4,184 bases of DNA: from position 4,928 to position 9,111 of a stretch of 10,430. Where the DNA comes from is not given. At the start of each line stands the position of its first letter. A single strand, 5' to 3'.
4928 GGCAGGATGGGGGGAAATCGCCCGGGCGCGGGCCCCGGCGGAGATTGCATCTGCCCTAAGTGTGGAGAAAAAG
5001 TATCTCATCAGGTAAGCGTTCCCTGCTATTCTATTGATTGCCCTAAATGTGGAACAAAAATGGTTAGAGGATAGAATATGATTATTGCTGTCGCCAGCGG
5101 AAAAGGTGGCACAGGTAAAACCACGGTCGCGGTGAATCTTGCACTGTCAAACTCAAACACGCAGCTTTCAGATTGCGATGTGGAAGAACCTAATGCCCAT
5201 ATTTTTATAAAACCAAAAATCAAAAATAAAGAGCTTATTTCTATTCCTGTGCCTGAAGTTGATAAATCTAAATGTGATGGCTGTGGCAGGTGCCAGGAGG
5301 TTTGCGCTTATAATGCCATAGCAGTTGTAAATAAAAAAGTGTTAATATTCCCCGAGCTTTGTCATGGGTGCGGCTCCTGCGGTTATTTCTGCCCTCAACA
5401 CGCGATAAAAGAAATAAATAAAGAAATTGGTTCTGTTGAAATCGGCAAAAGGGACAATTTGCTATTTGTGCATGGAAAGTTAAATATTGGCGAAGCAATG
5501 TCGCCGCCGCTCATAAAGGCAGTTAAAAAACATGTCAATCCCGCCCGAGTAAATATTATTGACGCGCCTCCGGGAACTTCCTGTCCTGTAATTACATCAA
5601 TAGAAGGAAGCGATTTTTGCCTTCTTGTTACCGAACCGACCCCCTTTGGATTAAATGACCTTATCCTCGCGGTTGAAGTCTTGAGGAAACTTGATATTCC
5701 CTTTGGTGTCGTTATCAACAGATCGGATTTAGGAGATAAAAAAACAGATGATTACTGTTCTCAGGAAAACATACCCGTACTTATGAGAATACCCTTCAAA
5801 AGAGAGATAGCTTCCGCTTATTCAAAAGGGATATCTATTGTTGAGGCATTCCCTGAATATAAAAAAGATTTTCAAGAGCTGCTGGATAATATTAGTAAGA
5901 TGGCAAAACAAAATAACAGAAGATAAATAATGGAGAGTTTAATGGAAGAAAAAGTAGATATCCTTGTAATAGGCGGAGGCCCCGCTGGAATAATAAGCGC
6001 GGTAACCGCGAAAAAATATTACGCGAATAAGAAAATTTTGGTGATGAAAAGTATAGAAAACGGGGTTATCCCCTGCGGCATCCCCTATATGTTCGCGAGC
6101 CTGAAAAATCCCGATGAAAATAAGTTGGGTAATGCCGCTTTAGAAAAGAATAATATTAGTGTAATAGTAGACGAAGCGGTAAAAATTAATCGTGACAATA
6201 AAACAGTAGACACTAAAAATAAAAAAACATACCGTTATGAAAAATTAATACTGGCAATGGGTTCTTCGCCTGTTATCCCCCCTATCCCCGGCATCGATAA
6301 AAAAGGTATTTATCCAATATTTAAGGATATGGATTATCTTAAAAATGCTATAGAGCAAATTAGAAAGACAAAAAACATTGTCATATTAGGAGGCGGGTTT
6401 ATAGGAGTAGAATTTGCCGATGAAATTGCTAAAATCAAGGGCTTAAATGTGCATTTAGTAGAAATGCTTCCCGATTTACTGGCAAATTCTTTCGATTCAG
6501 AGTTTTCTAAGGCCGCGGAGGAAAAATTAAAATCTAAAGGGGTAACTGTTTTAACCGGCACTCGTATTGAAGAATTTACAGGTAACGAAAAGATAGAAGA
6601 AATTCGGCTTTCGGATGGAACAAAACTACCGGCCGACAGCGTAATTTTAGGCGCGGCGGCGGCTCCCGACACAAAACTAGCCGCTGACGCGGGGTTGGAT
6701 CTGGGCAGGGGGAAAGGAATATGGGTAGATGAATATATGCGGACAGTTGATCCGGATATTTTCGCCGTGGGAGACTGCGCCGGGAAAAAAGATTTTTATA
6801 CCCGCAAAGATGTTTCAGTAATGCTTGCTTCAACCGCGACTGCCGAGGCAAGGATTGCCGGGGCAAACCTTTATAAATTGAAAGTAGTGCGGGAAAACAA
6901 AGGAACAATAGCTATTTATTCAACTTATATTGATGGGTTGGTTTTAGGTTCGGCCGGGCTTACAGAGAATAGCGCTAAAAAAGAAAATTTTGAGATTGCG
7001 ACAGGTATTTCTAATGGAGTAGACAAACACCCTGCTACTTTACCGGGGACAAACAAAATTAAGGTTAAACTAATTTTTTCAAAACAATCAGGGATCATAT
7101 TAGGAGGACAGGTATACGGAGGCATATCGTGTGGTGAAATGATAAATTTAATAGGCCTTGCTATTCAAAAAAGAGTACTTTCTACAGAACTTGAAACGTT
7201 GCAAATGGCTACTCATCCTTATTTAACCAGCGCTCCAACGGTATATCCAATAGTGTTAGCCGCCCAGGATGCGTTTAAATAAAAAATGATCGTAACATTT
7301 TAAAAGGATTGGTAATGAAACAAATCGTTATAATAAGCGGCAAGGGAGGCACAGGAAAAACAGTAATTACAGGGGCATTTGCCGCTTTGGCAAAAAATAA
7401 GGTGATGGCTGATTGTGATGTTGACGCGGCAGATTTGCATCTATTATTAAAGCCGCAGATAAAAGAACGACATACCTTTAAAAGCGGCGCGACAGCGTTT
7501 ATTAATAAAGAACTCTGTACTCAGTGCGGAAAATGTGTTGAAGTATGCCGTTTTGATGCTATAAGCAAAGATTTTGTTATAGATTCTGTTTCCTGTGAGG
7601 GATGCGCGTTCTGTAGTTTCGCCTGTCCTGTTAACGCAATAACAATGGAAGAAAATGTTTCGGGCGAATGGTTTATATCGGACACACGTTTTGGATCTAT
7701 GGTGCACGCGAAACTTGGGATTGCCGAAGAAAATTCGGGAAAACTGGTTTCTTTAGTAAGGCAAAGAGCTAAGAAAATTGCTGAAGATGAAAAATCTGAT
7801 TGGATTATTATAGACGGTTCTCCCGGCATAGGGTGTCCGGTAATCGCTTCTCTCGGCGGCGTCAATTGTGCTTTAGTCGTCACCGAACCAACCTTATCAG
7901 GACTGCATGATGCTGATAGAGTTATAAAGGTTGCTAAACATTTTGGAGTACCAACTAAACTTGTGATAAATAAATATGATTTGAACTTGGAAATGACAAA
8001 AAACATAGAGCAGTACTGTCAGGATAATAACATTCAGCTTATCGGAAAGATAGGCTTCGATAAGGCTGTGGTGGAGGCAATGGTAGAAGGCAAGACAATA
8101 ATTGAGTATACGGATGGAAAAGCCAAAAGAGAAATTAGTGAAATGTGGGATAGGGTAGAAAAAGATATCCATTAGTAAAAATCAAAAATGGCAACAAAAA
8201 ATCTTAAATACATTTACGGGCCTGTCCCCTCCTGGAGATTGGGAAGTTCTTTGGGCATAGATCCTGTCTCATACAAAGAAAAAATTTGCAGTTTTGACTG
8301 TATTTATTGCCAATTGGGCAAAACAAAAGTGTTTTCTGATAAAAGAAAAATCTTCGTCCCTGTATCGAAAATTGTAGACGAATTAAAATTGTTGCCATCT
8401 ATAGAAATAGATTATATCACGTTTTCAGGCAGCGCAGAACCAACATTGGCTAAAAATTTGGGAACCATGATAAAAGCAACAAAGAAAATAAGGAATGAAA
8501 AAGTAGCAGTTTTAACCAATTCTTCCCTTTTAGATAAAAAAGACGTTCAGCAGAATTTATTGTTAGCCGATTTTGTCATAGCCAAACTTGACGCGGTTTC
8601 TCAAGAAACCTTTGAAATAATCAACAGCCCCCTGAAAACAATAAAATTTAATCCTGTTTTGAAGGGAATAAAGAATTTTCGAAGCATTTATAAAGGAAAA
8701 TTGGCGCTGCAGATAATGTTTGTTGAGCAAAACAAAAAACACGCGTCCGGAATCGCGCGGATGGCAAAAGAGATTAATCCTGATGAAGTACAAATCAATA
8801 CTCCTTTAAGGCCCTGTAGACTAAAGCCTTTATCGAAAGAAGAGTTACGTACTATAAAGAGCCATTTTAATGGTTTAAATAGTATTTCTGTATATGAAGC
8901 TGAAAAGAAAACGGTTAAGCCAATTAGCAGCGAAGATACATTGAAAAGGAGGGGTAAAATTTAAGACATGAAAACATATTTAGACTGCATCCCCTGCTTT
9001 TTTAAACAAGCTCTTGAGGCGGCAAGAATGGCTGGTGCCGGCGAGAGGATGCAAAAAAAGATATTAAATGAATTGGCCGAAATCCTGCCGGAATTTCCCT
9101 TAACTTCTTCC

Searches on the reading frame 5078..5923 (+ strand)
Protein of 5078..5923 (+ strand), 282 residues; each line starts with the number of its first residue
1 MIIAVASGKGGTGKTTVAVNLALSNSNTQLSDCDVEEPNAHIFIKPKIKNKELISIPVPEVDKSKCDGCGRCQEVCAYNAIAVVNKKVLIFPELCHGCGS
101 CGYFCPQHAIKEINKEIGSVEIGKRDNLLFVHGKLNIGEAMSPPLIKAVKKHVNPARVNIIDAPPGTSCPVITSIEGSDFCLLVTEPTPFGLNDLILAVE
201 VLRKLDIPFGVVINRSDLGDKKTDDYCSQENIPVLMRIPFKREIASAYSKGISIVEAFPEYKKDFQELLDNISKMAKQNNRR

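Call 3: search_protein_families(library=pfam, proteins=[window:5078-5923:+], max_evalue=0.01)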
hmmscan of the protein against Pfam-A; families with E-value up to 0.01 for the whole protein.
window:5078-5923:+ (282 aa): 14 families
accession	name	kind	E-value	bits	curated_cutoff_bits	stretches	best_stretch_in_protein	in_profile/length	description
PF10609.15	ParA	-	5.2e-15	56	27.1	2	2-35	5-42/246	NUBPL iron-transfer P-loop NTPase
PF01656.29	CbiA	-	1.2e-14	54.8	25.4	1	3-253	1-124/125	CobQ/CobB/MinD/ParA nucleotide binding domain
PF00037.32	Fer4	-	4e-12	45.9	21.1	2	90-111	3-24/24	4Fe-4S binding domain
PF12837.12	Fer4_6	-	1.2e-10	41.2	25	1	58-81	1-24/24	4Fe-4S binding domain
PF13237.11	Fer4_10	-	8.8e-09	35.6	25.5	1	61-106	4-53/53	4Fe-4S dicluster domain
PF25160.1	LdpA_Fe-S-bd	-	1.9e-08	34.4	27.6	2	74-114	11-47/49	LdpA Fe-S cluster-binding domain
PF12838.12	Fer4_7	-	2.1e-07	31.7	27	1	65-109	1-52/52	4Fe-4S dicluster domain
PF12797.12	Fer4_2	-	2.5e-07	30.7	24.5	1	58-77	2-21/22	4Fe-4S binding domain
PF13614.12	AAA_31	-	5e-07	30.3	27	1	2-24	3-25/177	AAA domain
PF14697.11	Fer4_21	-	2.2e-06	28.1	35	1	61-110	3-57/59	4Fe-4S dicluster domain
PF13187.11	Fer4_9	-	2.2e-06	28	27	1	65-110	1-52/52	4Fe-4S dicluster domain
PF13484.11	Fer4_16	-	2.5e-06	28.6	30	1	47-79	34-66/66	4Fe-4S double cluster binding domain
PF17179.9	Fer4_22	-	1.5e-05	26.2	27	0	59-78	74-93/95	4Fe-4S dicluster domain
PF00142.24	Fer4_NifH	-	0.0016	18.4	25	0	210-276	178-248/271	4Fe-4S iron sulfur cluster binding proteins, NifH/frxC family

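Call 4: search_protein_families(library=ncbifam, proteins=[window:5078-5923:+], max_evalue=0.01)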
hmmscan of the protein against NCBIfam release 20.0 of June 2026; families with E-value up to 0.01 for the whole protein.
window:5078-5923:+ (282 aa): 78 families (the best 25 are shown)
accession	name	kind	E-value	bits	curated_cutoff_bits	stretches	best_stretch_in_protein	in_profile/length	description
TIGR01969.1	minD_arch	subfamily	4e-17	62.2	201.75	2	149-273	102-231/251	cell division ATPase MinD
NF041136.1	MrpORP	equivalog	2e-12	47.1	450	2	160-278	119-254/365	iron-sulfur cluster carrier protein MrpORP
NF041546.1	ParA_partition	equivalog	3.7e-12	46.2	180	2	2-26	1-25/203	ParA family partition ATPase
NF040770.1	hetero_SS_HdrA2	exception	5.4e-12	44.6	1100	1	59-113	572-626/777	CoB-CoM heterodisulfide reductase HdrA2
TIGR02700.1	flavo_MJ0208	hypoth_equivalog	1.5e-11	44.1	251.35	1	41-113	124-197/234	dihydromethanopterin reductase (acceptor)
NF041891.1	hdrA_Methbact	equivalog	3.6e-10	38.7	1300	1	53-111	561-619/762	ferredoxin:CoB-CoM heterodisulfide reductase subunit HdrA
NF005504.0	PRK07118.1-3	equivalog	3.5e-09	36.4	437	1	63-114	218-269/293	Fe-S cluster domain-containing protein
NF043069.1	T4HPD_activ_SAM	equivalog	3.6e-09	36.4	425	1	62-122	49-109/299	trans-4-hydroxy-L-proline dehydratase activase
NF038196.1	ferrodoxin_EFR1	subfamily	6.1e-09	36.3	75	1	62-113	183-232/242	EFR1 family ferrodoxin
NF040864.1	HgcB_ferredoxin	equivalog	1.2e-08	34.7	99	1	60-117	10-67/93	mercury methylation ferredoxin HgcB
TIGR02179.1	PorD_KorD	subfamily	4.3e-08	33.2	60.05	2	59-115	20-77/78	2-oxoacid:acceptor oxidoreductase, delta subunit, pyruvate/2-ketoisovalerate family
TIGR04105.1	FeFe_hydrog_B1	subfamily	6.2e-08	31.7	450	2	65-114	112-163/462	monomeric [FeFe] hydrogenase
NF005503.0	PRK07118.1-2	equivalog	8.9e-08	31.7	252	1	64-114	138-188/292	RnfABCDGE type electron transport complex subunit B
NF045874.1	Vhu_polyferre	exception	1.2e-07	30.8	600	1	33-136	165-268/381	F420-non-reducing hydrogenase associated-polyferredoxin VhuB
TIGR04041.1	activase_YjjW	hypoth_equivalog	1.6e-07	31.1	250.2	1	64-115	41-92/276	YjjW family glycine radical enzyme activase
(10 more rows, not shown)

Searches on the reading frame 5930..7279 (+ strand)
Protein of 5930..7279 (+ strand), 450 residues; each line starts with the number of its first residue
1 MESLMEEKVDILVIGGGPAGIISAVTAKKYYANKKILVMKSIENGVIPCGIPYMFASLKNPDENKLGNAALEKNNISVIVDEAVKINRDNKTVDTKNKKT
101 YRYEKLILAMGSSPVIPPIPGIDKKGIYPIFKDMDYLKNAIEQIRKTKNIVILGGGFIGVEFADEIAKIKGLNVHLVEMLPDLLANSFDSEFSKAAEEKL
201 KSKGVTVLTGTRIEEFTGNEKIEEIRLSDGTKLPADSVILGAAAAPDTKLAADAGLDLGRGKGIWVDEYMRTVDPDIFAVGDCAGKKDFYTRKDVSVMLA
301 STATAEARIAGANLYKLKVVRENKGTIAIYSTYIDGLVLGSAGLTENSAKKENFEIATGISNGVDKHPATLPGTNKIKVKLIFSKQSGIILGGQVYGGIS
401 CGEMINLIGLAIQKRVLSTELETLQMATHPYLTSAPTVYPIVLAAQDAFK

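Call 3: search_protein_families(library=pfam, proteins=[window:5930-7279:+], max_evalue=0.01)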
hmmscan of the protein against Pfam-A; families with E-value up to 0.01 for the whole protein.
window:5930-7279:+ (450 aa): 14 families
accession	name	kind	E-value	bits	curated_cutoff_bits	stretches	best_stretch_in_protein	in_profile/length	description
PF07992.20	Pyr_redox_2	-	6.5e-63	213.3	26.1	1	10-307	2-291/291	Pyridine nucleotide-disulphide oxidoreductase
PF00070.33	Pyr_redox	-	1.7e-19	70.6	22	1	149-229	1-81/82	Pyridine nucleotide-disulphide oxidoreductase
PF02852.28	Pyr_redox_dim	-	3e-13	50.4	25.3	1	337-435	9-105/110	Pyridine nucleotide-disulphide oxidoreductase, dimerisation domain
PF13738.12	Pyr_redox_3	-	6.8e-12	45.7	30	1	82-281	102-305/305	Pyridine nucleotide-disulphide oxidoreductase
PF03486.20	HI0933_like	-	4e-08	33.4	50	0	10-38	2-28/244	HI0933-like protein Rossmann domain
PF01266.30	DAO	-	1.5e-07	31.7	27.9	0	194-303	153-271/353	FAD dependent oxidoreductase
PF12831.13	FAD_oxidored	-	4.7e-06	26.6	27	0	10-29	1-20/416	FAD dependent oxidoreductase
PF01134.28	GIDA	-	5.4e-06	26.2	22.1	0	10-49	1-40/391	Glucose inhibited division protein A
PF13450.12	NAD_binding_8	-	7.5e-05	23.4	21.9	0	152-192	1-40/68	NAD(P)-binding Rossmann-like domain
PF13454.12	NAD_binding_9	-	8.4e-05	23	21.8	0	192-241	102-151/155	FAD-NAD(P)-binding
PF13434.12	Lys_Orn_oxgnase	-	9.8e-05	22.1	21.3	1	92-168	138-209/339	L-lysine 6-monooxygenase/L-ornithine 5-monooxygenase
PF00890.30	FAD_binding_2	-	0.0002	21.1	20.4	0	10-41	1-30/414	FAD binding domain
PF05834.18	Lycopene_cycl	-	0.00092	18.8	23.4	0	150-184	2-37/380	Lycopene cyclase protein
PF01946.23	Thi4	-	0.0065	16.2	26.2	0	8-40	17-48/235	Thi4 family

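Call 4: search_protein_families(library=ncbifam, proteins=[window:5930-7279:+], max_evalue=0.01)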
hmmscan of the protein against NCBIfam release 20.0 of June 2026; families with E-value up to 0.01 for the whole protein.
window:5930-7279:+ (450 aa): 77 families (the best 25 are shown)
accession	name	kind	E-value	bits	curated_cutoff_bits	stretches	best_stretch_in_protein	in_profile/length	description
TIGR03385.1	CoA_CoA_reduc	equivalog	3.3e-68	230.5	578.8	1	11-432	2-428/439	CoA-disulfide reductase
NF007123.0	PRK09564.1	equivalog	8.3e-66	222.5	458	1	11-430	3-427/444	CoA-disulfide reductase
NF046103.1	NOXase_Strep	equivalog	3.5e-54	184.4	600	1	11-432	2-427/442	H2O-forming NADH oxidase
TIGR02374.1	nitri_red_nirB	equivalog_domain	3.1e-53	181.3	578.35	1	71-287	64-281/794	nitrite reductase large subunit NirB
NF045765.1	PhenlGlyoxDHPadH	equivalog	1.8e-48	165.5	475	1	9-350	3-346/416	NADH-dependent phenylglyoxylate dehydrogenase subunit epsilon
TIGR01350.1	lipoamide_DH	equivalog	1e-44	153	408.8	1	71-433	99-444/461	dihydrolipoyl dehydrogenase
NF011565.0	PRK14989.1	subfamily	1.5e-39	135.8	883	1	69-288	67-287/847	nitrite reductase large subunit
NF003437.0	PRK04965.1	equivalog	1.3e-37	129.7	392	1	71-284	68-275/378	NADH:flavorubredoxin reductase NorW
NF041853.1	hythiocyan_redase_MerA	equivalog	3.7e-36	124.9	650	1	72-433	88-431/440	hypothiocyanous acid reductase MerA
NF004943.0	PRK06292.2-1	equivalog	5.2e-36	124.4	432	1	72-431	98-443/456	dihydrolipoyl dehydrogenase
NF042949.2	3PPDioc_HcaD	equivalog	1.4e-35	122.8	450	1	11-318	4-309/386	3-phenylpropionate/cinnamic acid dioxygenase ferredoxin--NAD(+) reductase subunit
NF003585.0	PRK05249.1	equivalog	1.1e-33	116.6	465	1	64-415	98-429/464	Si-specific NAD(P)(+) transhydrogenase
TIGR02053.1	MerA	equivalog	1.7e-33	116.3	454.45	1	75-437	103-445/465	mercury(II) reductase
NF004991.0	PRK06370.1-3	subfamily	2.6e-31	108.7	620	1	89-438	152-480/509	FAD-containing oxidoreductase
NF004776.0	PRK06116.1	equivalog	3.2e-31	108.8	480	1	68-430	100-440/450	glutathione-disulfide reductase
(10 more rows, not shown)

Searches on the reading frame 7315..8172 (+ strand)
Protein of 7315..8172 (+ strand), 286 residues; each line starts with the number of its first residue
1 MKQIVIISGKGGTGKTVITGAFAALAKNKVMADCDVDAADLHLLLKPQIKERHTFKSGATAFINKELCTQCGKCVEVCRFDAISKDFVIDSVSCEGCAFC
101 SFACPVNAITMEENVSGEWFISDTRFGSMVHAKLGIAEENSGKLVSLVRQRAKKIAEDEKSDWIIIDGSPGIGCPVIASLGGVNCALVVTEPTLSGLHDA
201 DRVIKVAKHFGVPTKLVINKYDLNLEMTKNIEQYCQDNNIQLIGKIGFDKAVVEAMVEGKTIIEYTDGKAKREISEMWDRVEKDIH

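Call 3: search_protein_families(library=pfam, proteins=[window:7315-8172:+], max_evalue=0.01)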
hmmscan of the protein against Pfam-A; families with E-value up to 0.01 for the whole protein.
window:7315-8172:+ (286 aa): 16 families
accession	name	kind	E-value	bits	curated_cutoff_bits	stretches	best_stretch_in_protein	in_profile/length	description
PF01656.29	CbiA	-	8.7e-15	55.2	25.4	1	4-262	1-125/125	CobQ/CobB/MinD/ParA nucleotide binding domain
PF00037.32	Fer4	-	1.6e-13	50.3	21.1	2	62-84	2-24/24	4Fe-4S binding domain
PF10609.15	ParA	-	1.2e-10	41.7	27.1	2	159-281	110-245/246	NUBPL iron-transfer P-loop NTPase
PF12838.12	Fer4_7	-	3e-10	40.8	27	2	93-114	1-22/52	4Fe-4S dicluster domain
PF12837.12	Fer4_6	-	1.1e-09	38.3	25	2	62-83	3-24/24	4Fe-4S binding domain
PF14697.11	Fer4_21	-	2.5e-09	37.5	35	1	61-111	1-59/59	4Fe-4S dicluster domain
PF13484.11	Fer4_16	-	6.8e-07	30.4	30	1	68-90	2-25/66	4Fe-4S double cluster binding domain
PF13187.11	Fer4_9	-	1.5e-06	28.6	27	1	66-82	35-51/52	4Fe-4S dicluster domain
PF12797.12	Fer4_2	-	3.9e-06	26.9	24.5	1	62-78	4-20/22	4Fe-4S binding domain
PF13237.11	Fer4_10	-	4.7e-06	26.9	25.5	0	88-111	3-22/53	4Fe-4S dicluster domain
PF13183.11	Fer4_8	-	7.4e-06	26.9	27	0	66-79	52-65/68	4Fe-4S dicluster domain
PF25160.1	LdpA_Fe-S-bd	-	5.5e-05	23.3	27.6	1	73-112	7-46/49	LdpA Fe-S cluster-binding domain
PF00142.24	Fer4_NifH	-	0.00011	22.2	25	0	187-270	145-232/271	4Fe-4S iron sulfur cluster binding proteins, NifH/frxC family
PF13614.12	AAA_31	-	0.0002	21.8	27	0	1-31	1-34/177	AAA domain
PF13534.11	Fer4_17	-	0.0013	19.7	22.2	0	68-80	2-14/61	4Fe-4S dicluster domain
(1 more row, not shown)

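Call 4: search_protein_families(library=ncbifam, proteins=[window:7315-8172:+], max_evalue=0.01)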
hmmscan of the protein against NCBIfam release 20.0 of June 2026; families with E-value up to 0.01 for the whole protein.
window:7315-8172:+ (286 aa): 71 families (the best 25 are shown)
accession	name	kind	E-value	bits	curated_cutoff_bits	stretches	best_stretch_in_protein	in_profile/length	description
TIGR01969.1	minD_arch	subfamily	9.4e-17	61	201.75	2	159-274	107-223/251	cell division ATPase MinD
TIGR01968.1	minD_bact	equivalog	1.7e-16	60.3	212.9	2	155-281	104-236/261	septum site-determining protein MinD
NF041546.1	ParA_partition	equivalog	1.6e-12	47.4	180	1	149-279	67-202/203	ParA family partition ATPase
NF040770.1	hetero_SS_HdrA2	exception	2.3e-11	42.6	1100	1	57-114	568-628/777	CoB-CoM heterodisulfide reductase HdrA2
TIGR03371.1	cellulose_yhjQ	equivalog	4.9e-10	39.3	157.85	2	148-266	103-225/246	cellulose biosynthesis protein BcsQ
NF041136.1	MrpORP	equivalog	7e-10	38.7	450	2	147-281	102-248/365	iron-sulfur cluster carrier protein MrpORP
NF041891.1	hdrA_Methbact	equivalog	2.5e-09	35.9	1300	1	60-120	566-629/762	ferredoxin:CoB-CoM heterodisulfide reductase subunit HdrA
NF041778.1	hetero_SS_HdrA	equivalog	4.2e-09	34.8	1400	1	57-112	578-636/771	ferredoxin:CoB-CoM heterodisulfide reductase subunit HdrA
TIGR01944.1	rnfB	subfamily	4.8e-09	36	68.7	1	50-114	97-165/190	RnfABCDGE type electron transport complex subunit B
TIGR02700.1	flavo_MJ0208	hypoth_equivalog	4.9e-08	32.5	251.35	1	55-112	137-197/234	dihydromethanopterin reductase (acceptor)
NF045874.1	Vhu_polyferre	exception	5.1e-08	32.1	600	1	62-123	192-257/381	F420-non-reducing hydrogenase associated-polyferredoxin VhuB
NF042909.1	FMH_DH_FwdF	exception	8.4e-08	31.7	375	2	56-112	215-277/336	tungsten-dependent formylmethanofuran dehydrogenase subunit FwdF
NF003475.0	PRK05113.1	equivalog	1.6e-07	31.4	203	1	50-113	97-164/190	electron transport complex subunit RsxB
NF040864.1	HgcB_ferredoxin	equivalog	2e-07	30.7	99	1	59-118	7-70/93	mercury methylation ferredoxin HgcB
NF040684.1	PorD_Arch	equivalog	2.7e-07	30.6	120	1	62-113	28-83/85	pyruvate synthase subunit PorD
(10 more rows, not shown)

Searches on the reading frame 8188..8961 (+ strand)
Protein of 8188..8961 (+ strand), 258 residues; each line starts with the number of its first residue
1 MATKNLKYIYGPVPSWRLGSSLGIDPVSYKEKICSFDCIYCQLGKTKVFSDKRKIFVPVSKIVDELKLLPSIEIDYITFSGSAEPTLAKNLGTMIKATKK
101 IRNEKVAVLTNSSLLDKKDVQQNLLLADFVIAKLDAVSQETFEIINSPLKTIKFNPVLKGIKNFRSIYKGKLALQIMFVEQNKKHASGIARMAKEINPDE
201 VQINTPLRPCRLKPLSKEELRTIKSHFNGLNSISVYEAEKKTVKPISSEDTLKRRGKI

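Call 3: search_protein_families(library=pfam, proteins=[window:8188-8961:+], max_evalue=0.01)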
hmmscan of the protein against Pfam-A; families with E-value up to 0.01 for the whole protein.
window:8188-8961:+ (258 aa): 1 family
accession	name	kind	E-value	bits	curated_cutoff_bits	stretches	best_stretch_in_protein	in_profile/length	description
PF04055.27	Radical_SAM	-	8.1e-13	49.3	29.5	1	33-183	6-156/166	Radical SAM superfamily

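Call 4: search_protein_families(library=ncbifam, proteins=[window:8188-8961:+], max_evalue=0.01)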
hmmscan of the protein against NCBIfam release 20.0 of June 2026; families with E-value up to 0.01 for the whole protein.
window:8188-8961:+ (258 aa): 17 families
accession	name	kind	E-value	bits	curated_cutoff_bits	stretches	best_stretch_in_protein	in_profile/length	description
TIGR04317.1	W_rSAM_matur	equivalog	1.1e-10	41.1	380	1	33-203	13-181/349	tungsten cofactor oxidoreductase radical SAM maturase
TIGR02666.1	moaA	equivalog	1.2e-10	41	284.05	1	34-201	20-185/336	GTP 3',8-cyclase MoaA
TIGR02668.1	moaA_archaeal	equivalog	5.3e-10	38.8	325.25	1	32-203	18-183/303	GTP 3',8-cyclase MoaA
NF038283.1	viperin_w_prok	equivalog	2.8e-08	33.3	180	1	32-201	10-183/281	viperin family antiviral radical SAM protein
NF001199.0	PRK00164.2-1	equivalog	2.2e-07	30.3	231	1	32-167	20-148/308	GTP 3',8-cyclase MoaA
TIGR02495.1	NrdG2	equivalog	9.6e-05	21.8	131.15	1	34-151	26-138/193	anaerobic ribonucleoside-triphosphate reductase activating protein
TIGR03972.1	rSAM_TYW1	equivalog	0.00011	21.4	317.95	1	66-203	111-245/297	4-demethylwyosine synthase TYW1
TIGR04054.1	rSAM_NirJ1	equivalog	0.00017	20.4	650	1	24-201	34-205/387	putative heme d1 biosynthesis radical SAM protein NirJ1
TIGR04038.1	tatD_link_rSAM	subfamily_domain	0.00061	19.6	129.7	1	33-169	17-158/192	TatD family nuclease-associated radical SAM protein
NF038332.1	rSAM_rare_HxsC4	exception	0.00072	18.8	500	1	32-127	22-113/335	radical SAM protein HxsC4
TIGR04321.1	spiroSPASM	subfamily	0.00074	18.3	250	1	35-186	242-398/510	spiro-SPASM protein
NF045702.1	rSAM_GDGT_ether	equivalog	0.0013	17.4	450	1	34-193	96-253/486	tetraether lipid synthase Tes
TIGR04311.1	rSAM_Geo_metal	subfamily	0.0019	17.3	400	1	73-179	48-158/423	radical SAM/SPASM family putative metalloenzyme maturase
NF053743.1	LipS2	equivalog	0.0021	17.5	270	1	31-177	30-173/292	LipS2 family lipoyl synthase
TIGR04100.1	rSAM_pair_X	hypoth_equivalog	0.0031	17.1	262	1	34-169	18-162/197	TIGR04100 family radical SAM protein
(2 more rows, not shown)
